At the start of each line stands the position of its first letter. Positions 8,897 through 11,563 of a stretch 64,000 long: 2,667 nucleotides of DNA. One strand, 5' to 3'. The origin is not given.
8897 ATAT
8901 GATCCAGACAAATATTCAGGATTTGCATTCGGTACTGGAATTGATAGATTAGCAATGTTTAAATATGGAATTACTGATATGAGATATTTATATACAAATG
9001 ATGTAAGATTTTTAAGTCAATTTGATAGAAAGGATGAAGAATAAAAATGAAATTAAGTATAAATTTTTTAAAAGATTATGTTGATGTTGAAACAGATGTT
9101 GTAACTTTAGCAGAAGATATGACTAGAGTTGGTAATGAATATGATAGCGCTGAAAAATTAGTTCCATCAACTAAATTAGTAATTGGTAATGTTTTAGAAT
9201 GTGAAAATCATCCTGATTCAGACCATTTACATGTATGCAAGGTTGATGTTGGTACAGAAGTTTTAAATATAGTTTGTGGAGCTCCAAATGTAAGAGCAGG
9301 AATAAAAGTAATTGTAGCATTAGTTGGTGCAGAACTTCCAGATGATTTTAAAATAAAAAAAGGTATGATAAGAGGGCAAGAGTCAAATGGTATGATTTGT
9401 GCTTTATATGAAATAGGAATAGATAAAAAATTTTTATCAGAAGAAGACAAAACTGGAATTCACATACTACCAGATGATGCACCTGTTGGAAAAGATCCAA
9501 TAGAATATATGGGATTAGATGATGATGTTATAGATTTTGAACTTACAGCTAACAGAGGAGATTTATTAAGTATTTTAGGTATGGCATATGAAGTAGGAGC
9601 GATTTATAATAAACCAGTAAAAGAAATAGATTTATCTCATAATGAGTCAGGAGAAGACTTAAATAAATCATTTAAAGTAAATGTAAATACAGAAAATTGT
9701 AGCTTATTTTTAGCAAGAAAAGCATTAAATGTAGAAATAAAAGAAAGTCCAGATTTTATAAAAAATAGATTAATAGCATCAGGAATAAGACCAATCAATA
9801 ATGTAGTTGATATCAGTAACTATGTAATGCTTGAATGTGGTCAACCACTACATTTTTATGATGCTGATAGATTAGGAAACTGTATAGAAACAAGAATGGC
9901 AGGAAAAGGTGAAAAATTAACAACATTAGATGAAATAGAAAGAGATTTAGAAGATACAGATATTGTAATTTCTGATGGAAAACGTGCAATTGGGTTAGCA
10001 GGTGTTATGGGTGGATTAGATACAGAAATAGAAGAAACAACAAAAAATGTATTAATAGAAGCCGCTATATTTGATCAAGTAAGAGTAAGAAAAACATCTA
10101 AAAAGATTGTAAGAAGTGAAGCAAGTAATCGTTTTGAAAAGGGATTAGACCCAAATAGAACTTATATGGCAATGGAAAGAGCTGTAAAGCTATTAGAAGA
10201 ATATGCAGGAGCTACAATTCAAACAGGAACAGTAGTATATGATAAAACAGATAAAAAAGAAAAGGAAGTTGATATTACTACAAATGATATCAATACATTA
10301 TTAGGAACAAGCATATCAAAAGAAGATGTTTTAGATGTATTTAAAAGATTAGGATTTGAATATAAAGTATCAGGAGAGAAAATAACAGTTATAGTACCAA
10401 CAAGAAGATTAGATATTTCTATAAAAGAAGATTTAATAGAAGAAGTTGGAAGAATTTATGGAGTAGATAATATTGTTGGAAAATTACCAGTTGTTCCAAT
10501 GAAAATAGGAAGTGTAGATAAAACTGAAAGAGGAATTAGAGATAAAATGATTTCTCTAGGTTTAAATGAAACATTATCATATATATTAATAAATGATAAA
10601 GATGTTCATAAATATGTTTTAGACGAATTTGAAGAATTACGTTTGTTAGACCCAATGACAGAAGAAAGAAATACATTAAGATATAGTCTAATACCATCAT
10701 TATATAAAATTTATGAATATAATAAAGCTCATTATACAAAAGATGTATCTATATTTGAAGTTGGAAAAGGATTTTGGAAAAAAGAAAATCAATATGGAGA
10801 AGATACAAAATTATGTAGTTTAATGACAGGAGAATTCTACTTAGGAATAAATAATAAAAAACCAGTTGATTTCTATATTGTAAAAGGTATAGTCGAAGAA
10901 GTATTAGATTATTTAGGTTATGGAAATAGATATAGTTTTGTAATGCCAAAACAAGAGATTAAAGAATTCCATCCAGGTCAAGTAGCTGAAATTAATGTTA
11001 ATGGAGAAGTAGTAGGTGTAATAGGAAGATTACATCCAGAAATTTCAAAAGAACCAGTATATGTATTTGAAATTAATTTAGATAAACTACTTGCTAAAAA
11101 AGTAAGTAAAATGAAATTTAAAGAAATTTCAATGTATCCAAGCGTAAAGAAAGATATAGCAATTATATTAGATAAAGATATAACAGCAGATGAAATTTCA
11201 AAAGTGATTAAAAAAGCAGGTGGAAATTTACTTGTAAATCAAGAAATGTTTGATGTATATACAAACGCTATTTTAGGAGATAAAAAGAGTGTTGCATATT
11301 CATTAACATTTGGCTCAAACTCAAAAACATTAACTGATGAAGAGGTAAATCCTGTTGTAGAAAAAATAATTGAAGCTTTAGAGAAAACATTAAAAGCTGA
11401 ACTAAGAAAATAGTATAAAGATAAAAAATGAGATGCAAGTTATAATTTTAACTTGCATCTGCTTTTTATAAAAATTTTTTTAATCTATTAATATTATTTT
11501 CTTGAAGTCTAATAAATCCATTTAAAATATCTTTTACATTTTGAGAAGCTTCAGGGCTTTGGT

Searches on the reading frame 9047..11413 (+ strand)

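Call 88: search_protein_families(library=pfam, proteins=[window:9047-11413:+], max_evalue=0.00001)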
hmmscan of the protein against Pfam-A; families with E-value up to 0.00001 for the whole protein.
window:9047-11413:+ (788 aa): 5 families
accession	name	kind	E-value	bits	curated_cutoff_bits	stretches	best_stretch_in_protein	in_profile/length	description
PF03483.22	B3_4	-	6.3e-62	208.7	29.3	1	218-388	2-174/174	B3/4 domain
PF17759.6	tRNA_synthFbeta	-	8.7e-49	166.3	22.4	1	480-678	5-214/214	Phenylalanyl tRNA synthetase beta chain CLM domain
PF03147.19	FDX-ACB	-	1.4e-29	102.8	31.1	1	695-787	1-94/94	Ferredoxin-fold anticodon binding domain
PF01588.26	tRNA_bind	-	1.1e-21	77.2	27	1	44-149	1-95/96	Putative tRNA binding domain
PF03484.21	B5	-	9.5e-20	71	28.6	1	408-472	1-66/67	tRNA synthetase B5 domain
